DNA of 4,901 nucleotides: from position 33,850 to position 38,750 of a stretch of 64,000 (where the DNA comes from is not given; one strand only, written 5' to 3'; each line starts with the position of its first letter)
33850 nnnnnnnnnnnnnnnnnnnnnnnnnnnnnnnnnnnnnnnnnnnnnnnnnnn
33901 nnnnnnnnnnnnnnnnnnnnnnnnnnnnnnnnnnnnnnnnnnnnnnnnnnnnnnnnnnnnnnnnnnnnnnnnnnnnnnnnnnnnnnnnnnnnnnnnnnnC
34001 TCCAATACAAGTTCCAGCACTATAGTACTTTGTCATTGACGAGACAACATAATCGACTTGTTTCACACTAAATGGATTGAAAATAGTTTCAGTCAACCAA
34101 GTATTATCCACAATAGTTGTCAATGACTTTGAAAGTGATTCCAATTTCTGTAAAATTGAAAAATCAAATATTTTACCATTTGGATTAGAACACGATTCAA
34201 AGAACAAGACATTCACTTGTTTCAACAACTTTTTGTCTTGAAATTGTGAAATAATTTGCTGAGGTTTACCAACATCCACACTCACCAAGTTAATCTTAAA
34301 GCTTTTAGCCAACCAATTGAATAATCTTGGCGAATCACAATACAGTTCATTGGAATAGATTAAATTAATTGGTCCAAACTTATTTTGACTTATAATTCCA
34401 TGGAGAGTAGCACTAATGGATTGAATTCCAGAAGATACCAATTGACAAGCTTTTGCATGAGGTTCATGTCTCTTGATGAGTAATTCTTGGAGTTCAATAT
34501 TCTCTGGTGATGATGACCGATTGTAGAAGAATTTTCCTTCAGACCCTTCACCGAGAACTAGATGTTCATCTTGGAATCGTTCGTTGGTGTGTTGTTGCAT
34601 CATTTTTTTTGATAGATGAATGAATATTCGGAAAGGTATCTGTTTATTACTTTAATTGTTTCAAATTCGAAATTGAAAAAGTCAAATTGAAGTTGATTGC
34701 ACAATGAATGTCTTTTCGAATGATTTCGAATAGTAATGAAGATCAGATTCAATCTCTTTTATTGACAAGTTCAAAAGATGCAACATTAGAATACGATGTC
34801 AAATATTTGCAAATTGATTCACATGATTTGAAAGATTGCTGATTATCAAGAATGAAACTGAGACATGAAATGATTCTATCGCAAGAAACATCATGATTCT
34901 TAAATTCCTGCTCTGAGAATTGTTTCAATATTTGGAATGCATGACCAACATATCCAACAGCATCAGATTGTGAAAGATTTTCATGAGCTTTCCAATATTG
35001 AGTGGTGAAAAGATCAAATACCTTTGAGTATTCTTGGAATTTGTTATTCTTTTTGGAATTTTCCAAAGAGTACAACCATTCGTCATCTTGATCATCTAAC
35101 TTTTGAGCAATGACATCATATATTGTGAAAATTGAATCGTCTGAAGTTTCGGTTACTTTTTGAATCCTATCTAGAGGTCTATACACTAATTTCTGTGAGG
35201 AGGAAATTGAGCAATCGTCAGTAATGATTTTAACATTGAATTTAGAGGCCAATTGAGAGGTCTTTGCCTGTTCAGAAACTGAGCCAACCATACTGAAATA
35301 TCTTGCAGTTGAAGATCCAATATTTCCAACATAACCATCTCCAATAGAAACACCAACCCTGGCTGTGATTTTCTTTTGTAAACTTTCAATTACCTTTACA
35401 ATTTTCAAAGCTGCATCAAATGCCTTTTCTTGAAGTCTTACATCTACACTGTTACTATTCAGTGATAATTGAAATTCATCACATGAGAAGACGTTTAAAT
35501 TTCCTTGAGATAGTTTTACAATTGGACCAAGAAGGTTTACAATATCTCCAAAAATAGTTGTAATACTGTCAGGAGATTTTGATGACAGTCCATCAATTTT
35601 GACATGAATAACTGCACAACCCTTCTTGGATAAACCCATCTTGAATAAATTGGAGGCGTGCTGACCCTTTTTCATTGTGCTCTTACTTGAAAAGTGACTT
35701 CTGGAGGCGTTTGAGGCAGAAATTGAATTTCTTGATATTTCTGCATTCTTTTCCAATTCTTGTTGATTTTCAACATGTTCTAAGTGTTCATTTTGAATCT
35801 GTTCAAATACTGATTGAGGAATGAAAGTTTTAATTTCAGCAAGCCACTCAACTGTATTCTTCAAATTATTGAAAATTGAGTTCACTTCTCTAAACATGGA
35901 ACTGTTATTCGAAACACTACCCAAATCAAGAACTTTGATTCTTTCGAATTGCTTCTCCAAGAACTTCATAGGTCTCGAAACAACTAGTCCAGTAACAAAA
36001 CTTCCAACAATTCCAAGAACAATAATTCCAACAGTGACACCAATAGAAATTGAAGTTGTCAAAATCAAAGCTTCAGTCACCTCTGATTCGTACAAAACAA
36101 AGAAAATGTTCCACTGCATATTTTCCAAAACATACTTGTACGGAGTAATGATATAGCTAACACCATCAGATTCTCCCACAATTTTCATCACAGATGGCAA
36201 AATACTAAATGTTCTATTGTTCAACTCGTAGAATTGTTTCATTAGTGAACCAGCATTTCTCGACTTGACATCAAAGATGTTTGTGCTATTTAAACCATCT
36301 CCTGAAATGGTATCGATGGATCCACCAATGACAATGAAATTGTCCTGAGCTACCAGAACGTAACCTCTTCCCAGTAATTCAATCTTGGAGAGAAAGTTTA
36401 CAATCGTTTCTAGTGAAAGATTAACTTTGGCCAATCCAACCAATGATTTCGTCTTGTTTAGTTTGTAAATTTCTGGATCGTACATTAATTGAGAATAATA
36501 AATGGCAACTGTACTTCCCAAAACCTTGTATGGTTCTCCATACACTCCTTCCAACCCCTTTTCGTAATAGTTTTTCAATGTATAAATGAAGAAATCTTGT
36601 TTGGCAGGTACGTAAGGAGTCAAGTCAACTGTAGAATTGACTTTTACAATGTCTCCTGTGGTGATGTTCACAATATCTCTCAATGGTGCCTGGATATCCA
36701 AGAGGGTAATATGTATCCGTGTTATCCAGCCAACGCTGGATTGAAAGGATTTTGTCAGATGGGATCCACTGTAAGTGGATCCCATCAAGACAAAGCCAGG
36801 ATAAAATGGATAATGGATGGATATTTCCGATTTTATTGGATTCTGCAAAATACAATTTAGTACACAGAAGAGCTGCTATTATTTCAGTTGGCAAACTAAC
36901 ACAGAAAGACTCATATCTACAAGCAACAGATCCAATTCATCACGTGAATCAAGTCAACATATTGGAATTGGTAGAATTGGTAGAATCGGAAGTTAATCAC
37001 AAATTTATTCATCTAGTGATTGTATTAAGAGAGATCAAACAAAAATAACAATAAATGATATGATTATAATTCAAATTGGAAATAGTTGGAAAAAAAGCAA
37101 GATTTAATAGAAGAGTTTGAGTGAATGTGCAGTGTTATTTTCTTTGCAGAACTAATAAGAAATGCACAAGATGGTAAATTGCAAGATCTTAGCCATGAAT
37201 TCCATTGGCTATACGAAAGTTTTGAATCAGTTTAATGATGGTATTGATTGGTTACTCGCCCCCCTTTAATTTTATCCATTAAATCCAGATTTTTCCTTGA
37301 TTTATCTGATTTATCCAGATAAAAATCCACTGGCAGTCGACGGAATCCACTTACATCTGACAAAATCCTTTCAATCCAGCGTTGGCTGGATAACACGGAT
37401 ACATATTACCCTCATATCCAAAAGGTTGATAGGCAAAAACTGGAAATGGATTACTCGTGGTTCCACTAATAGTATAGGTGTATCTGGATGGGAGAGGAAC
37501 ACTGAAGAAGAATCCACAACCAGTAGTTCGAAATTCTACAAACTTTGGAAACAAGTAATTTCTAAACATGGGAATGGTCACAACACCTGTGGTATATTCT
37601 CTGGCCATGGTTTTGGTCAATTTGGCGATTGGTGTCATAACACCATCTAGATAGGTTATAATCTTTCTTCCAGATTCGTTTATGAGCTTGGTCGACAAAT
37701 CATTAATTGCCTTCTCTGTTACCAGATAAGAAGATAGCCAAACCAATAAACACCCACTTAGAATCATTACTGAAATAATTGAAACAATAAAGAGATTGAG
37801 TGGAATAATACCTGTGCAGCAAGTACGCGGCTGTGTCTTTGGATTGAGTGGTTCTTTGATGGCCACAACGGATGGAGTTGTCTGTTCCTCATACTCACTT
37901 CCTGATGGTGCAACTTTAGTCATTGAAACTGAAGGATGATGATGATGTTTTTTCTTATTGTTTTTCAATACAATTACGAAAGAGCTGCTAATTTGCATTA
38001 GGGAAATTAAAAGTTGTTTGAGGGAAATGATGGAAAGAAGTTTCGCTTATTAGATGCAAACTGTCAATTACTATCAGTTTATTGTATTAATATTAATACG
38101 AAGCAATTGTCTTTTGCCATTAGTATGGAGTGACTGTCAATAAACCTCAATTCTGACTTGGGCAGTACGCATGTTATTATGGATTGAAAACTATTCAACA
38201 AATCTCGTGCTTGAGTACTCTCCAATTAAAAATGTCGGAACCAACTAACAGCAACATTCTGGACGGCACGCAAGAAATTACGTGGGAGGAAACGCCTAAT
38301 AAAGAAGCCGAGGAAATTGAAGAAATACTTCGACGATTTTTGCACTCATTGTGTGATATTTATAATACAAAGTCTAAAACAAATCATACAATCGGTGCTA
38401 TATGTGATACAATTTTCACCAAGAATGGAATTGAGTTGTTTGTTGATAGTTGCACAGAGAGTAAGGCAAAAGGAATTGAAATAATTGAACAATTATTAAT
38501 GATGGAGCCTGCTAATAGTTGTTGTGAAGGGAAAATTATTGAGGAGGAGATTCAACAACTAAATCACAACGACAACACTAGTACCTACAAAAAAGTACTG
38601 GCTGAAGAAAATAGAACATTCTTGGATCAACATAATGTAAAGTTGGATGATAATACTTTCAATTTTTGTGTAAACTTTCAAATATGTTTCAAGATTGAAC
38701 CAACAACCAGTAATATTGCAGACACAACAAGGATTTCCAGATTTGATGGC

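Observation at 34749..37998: Receptor-type Cache-TM-cyclase-homology protein with degenerate catalytic residues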

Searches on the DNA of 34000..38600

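Call 71: search_rna_families(source=window, start=34000, end=38600, threshold=evalue, max_evalue=0.1)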
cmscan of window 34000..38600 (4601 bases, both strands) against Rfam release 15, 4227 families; matches with E-value up to 0.1: 1.
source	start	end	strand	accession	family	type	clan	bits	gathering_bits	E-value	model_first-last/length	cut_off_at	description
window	35503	35567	-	RF02888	BtsR1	Gene; sRNA;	-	29.3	66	0.0068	1-51/51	no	Bacillus sRNA 1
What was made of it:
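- Tried and rejected: Rejected as chance (call 71).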

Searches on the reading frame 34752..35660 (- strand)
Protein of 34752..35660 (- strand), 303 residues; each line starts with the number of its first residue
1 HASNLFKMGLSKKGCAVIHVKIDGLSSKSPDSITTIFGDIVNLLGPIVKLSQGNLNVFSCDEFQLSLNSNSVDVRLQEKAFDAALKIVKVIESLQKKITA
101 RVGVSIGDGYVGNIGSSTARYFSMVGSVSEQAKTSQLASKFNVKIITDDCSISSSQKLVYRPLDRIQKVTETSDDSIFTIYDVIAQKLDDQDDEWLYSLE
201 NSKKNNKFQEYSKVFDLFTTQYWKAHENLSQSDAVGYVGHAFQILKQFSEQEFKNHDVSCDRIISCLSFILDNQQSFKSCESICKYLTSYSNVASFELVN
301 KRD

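Call 22: search_solved_structures(query=A3, max_evalue=10, show_alignments=3)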
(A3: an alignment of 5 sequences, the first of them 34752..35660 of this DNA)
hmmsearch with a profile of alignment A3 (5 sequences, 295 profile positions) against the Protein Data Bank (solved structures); distinct sequences matched with E-value up to 10: 25.
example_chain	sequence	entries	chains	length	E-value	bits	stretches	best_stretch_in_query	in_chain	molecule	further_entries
4cm2_A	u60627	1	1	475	5.3e-09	39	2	14-135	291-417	ADENYLATE CYCLASE TYPE 10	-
4oya_A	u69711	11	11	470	6.1e-09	38.8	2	14-135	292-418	Adenylate cyclase type 10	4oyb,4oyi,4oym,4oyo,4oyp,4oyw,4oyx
4clf_A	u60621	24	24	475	6.3e-09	38.7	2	14-135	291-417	ADENYLATE CYCLASE TYPE 10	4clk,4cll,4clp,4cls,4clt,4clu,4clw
4cm0_A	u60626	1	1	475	6.4e-09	38.7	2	14-135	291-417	SOLUBLE ADENYLYL CYCLASE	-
5oyh_A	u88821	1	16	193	4.1e-06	29.5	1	78-186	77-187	Nucleotide cyclase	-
6ao9_A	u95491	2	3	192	4.8e-06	29.3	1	77-184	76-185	Bacterio-rhodopsin/guanylyl cyclase 1 fusion protein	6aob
3r5g_A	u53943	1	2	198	6.8e-06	28.8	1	92-184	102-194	CyaB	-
6aoa_A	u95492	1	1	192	7e-06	28.7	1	77-184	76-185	Bacterio-rhodopsin/guanylyl cyclase 1 fusion protein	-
6sir_A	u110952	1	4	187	8e-06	28.6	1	78-183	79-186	Nucleotide cyclase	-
5x4t_A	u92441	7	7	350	0.0067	19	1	79-147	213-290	Photoactivated adenylyl cyclase | Family 3 adenylate cyclase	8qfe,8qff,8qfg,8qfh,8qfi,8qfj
9f1z_A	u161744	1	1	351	0.0067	19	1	79-147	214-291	Family 3 adenylate cyclase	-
5x4u_A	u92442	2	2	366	0.0073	18.8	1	79-147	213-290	Photoactivated adenylyl cyclase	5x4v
4yus_A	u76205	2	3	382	0.0079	18.7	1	79-147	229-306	Family 3 adenylate cyclase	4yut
9f1w_A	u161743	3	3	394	0.0085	18.6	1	79-147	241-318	Family 3 adenylate cyclase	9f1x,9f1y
2w01_A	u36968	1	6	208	0.05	16.1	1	97-133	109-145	ADENYLATE CYCLASE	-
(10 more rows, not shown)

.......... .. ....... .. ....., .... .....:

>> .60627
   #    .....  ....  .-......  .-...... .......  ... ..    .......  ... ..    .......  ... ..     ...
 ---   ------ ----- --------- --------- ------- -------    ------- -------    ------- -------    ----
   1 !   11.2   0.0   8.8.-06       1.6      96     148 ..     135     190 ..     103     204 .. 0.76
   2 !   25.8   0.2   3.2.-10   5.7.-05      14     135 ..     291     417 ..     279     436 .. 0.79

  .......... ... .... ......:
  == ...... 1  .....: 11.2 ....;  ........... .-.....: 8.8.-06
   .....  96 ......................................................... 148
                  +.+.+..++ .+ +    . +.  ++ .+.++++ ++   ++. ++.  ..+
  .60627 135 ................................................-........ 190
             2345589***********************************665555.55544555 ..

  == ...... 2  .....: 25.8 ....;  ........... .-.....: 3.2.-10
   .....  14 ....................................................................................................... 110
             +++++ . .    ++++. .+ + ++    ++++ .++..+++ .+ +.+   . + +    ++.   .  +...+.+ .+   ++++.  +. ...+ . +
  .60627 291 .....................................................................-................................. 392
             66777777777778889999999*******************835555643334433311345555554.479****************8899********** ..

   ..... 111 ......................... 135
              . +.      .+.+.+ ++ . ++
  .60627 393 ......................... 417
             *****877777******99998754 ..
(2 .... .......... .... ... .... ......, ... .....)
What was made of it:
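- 35103..35630 (-): Degenerate class III cyclase-homology domain. Codons at the catalytic positions:
- Asp1 is Lys605 (35598-35600).
- Substrate Lys is Val641 (35490-35492).
- Asp2 is Asp645, retained (35478-35480).
- Asn is Glu714 (35271-35273).
- Arg is Thr718 or a gap (35259-35261). PDB profile hits to sAC C2 at E 5e-9 and to RhGC and CyaB at about 5e-6 (call 22).
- On Class III nucleotidyl cyclase catalytic domain (CHD; Pfam PF00211): Profile against PDB: ADCY10 C2 at E 5e-9, RhGC and CyaB at about 5e-6 (call 22).
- The best PDB match is the sAC C2 half-domain (call 22).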

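Call 32: predict_structure(alignment_id=A3)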
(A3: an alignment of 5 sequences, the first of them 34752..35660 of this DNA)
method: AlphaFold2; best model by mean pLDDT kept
length: 303 residues; sequences in the alignment: 5
mean_pLDDT: 57.0   pTM: 0.46
mean pLDDT of the five models: 57.0, 55.8, 55.7, 55.3, 51.9
residues with pLDDT >= 90: 0; 70-90: 112; 50-70: 76; < 50: 115
segments of 3 or more residues with pLDDT < 50: 1-8, 114-121, 149-230, 253-256, 293-303
pLDDT, mean of each block of 10 residues (from residue 1): 38 80 77 74 74 72 81 76 79 78 75 46 55 59 54 34 26 29 31 30 30 35 43 64 68 53 74 74 65 43 31
secondary structure, 60 per line:
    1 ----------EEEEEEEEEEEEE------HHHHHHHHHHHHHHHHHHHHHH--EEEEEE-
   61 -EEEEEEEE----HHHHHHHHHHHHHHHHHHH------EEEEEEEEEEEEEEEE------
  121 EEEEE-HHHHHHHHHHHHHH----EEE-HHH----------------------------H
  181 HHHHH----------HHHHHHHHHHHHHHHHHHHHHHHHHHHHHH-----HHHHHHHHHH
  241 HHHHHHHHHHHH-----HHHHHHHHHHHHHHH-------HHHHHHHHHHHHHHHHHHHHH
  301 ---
elements in order: E11-23 H30-51 E54-59 E62-69 H74-92 E99-114 E121-125 H127-140 E145-147 H180-185 H196-225 H231-252 H258-272 H280-300
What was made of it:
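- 34749..35102 (-): Family-specific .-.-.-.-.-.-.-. motif followed by a helical (TPR-like) tail and the stop codon. The AF2 model shows helices at low confidence (call 32).
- The AF2 model is of only moderate quality (pLDDT 57; about 75 over the first 100 residues, poor for the C-terminal part of the CHD) (call 32). No binding data exist, and no docking or structure of adequate quality could be obtained (call 32).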

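Call 34: fold_search(model_id=the predicted structure, library=pdb)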
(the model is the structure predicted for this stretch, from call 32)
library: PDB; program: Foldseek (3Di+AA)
matches with E <= 10: 1169; with E <= 0.001: 177
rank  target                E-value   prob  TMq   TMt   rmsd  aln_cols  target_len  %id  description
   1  2w01_B                1.1e-08  1.00  0.34  0.49   4.8       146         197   15  Crystal structure of the guanylyl cyclase Cya2 (released 2008-09-30)
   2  6fht_B                1.9e-08  1.00  0.41  0.19   6.3       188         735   15  Crystal structure of an artificial phytochrome regulated adenylate/guanylate cyclase in its dark adapted Pr form (released 2018-04-18)
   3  2w01_D                3.1e-08  1.00  0.41  0.58   5.2       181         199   14  Crystal structure of the guanylyl cyclase Cya2 (released 2008-09-30)
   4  3r5g_B                3.7e-08  1.00  0.38  0.56   3.6       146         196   17  Crystal structure of the adenylyl cyclase CyaB from P. aeruginosa (released 2012-01-11)
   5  2w01_C                5.6e-08  1.00  0.41  0.58   5.3       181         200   14  Crystal structure of the guanylyl cyclase Cya2 (released 2008-09-30)
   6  6fht_A                5.9e-08  1.00  0.39  0.18   4.7       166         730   14  Crystal structure of an artificial phytochrome regulated adenylate/guanylate cyclase in its dark adapted Pr form (released 2018-04-18)
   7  2bw7_B                7.1e-08  1.00  0.36  0.54   3.5       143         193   16  A novel mechanism for adenylyl cyclase inhibition from the crystal structure of its complex with catechol estrogen (released 2005-07-20)
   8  2w01_A                9.5e-08  1.00  0.37  0.53   4.5       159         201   14  Crystal structure of the guanylyl cyclase Cya2 (released 2008-09-30)
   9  5mbg                  1.2e-07  1.00  0.38  0.57   3.7       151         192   16  Structure of a bacterial light-regulated adenylyl cyclase (released 2017-04-05)
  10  3r5g_A                1.3e-07  1.00  0.37  0.55   3.6       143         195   17  Crystal structure of the adenylyl cyclase CyaB from P. aeruginosa (released 2012-01-11)
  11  8qfg                  1.3e-07  1.00  0.43  0.40   8.3       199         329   16  Cryogenic crystal structure of the Photoactivated Adenylate Cyclase OaPAC after 5 seconds of blue light illumination (released 2023-11-01)
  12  1azs_A                1.4e-07  1.00  0.37  0.56   3.3       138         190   10  COMPLEX OF GS-ALPHA WITH THE CATALYTIC DOMAINS OF MAMMALIAN ADENYLYL CYCLASE (released 1998-02-25)
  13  9f1w                  2.1e-07  1.00  0.41  0.37   5.6       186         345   16  SFX room temperature structure of Oscillatoria acuminata adenylyate cyclase. (released 2025-02-26)
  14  8qfi                  2.5e-07  1.00  0.39  0.36   5.3       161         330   16  Room temperature crystal structure of the Photoactivated Adenylate Cyclase OaPAC after blue light excitation at 1.8 us d (released 2023-11-01)
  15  1wc0_A                2.9e-07  1.00  0.35  0.52   3.8       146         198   16  Soluble adenylyl cyclase CyaC from S. platensis in complex with alpha, beta-methylene-ATP (released 2004-12-20)
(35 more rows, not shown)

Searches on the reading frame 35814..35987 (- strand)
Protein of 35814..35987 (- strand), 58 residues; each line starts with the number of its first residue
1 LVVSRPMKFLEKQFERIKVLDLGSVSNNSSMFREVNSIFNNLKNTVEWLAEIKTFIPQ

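Call 64: search_solved_structures(query=A7, max_evalue=10, show_alignments=2)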
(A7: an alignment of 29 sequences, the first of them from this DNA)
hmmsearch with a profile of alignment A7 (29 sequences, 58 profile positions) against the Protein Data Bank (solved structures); distinct sequences matched with E-value up to 10: 17.
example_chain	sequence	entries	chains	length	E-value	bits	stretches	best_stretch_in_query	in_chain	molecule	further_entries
5j2l_B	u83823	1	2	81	0.093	16.3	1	10-52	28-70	protein design 2L4HC2_11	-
2y0t_A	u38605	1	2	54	0.29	14.7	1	2-50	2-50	AF1503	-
2l7i_A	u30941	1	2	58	0.35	14.4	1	2-50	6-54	Uncharacterized protein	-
3gx1_A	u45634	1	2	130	0.45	14.1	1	34-53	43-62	Lin1832 protein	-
2lfs_A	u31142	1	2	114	0.51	13.9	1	2-51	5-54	HAMP domain-containing protein, Osmolarity sensor protein EnzV chimera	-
3zrv_A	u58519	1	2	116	0.51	13.9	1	2-51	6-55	HAMP, OSMOLARITY SENSOR PROTEIN ENVZ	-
6ypi_A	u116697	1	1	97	0.51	13.9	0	32-47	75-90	DA7 W16G,K58Q,L77R,T78R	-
3zrx_A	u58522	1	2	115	0.51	13.9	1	2-51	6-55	AF1503 PROTEIN, OSMOLARITY SENSOR PROTEIN ENVZ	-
1cfr_A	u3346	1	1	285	0.64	13.6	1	22-56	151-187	RESTRICTION ENDONUCLEASE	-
1ji6_A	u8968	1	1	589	0.97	13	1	14-53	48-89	PESTICIDIAL CRYSTAL PROTEIN CRY3BB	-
2y20_A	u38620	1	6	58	1.4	12.5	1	2-50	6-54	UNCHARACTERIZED PROTEIN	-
6lja_A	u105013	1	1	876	1.5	12.4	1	2-39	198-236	Heparinase II/III-like protein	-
6ljl_A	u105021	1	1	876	1.5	12.4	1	2-39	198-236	Heparinase II/III-like protein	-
1ji4_A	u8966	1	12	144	1.5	12.4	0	5-50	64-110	NEUTROPHIL-ACTIVATING PROTEIN A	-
4evd_A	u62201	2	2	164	2.1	12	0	5-50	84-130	Neutrophil-activating protein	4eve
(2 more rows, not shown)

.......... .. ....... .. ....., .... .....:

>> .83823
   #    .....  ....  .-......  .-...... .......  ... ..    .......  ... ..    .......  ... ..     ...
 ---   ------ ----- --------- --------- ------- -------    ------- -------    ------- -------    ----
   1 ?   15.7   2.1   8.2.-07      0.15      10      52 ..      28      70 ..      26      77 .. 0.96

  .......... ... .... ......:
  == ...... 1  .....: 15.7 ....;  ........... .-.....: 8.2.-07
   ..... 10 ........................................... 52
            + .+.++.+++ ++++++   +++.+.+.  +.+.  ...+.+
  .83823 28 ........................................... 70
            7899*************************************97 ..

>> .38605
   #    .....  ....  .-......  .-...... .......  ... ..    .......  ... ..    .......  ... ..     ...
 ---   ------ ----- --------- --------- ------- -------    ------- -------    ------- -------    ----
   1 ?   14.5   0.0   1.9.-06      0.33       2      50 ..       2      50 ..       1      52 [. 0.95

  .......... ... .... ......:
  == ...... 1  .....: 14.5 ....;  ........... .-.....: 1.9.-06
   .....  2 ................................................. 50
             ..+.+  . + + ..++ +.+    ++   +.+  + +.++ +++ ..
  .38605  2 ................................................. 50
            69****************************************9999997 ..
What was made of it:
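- On HAMP domain: The family profile aligns full-length and in register with six Af1503 HAMP structure entries, but at E 0.3-1.4 (call 64).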
